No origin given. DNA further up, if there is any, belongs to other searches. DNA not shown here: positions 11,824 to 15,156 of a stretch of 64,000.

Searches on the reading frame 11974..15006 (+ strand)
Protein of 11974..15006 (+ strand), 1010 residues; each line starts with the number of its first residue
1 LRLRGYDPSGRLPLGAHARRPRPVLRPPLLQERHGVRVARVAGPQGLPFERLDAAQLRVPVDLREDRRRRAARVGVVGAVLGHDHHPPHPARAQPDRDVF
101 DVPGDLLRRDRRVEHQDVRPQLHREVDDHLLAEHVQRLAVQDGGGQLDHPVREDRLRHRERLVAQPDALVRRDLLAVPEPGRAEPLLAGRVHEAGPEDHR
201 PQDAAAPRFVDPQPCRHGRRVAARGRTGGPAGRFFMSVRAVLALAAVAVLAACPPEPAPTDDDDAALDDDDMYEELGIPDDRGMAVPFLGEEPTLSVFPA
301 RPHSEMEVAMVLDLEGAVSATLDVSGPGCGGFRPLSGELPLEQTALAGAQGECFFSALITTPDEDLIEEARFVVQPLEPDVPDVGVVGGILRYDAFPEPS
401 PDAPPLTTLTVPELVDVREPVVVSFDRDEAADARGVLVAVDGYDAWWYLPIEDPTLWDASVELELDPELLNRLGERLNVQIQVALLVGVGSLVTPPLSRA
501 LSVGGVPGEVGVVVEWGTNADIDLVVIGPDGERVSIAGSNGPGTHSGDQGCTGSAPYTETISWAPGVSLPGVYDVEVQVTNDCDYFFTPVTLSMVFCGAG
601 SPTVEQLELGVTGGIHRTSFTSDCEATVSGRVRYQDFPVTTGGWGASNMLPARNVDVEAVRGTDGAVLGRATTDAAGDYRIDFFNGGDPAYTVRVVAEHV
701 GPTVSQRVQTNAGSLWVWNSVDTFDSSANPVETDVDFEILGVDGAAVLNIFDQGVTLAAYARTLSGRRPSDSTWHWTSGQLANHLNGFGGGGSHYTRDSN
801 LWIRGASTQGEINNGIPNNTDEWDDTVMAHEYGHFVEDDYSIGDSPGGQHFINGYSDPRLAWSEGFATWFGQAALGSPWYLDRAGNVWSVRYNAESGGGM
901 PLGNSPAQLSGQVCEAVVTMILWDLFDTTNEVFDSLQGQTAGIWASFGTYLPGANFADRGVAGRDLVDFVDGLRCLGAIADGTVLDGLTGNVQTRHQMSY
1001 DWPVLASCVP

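Call 11: search_protein_families(library=pfam, proteins=[window:11974-15006:+], max_evalue=0.01)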
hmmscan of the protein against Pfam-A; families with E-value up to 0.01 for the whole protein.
window:11974-15006:+ (1010 aa): 1 family
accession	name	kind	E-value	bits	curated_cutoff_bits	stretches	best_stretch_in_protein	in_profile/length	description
PF13620.12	CarboxypepD_reg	-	0.00093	19.9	32.3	1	651-713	13-72/82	Carboxypeptidase regulatory-like domain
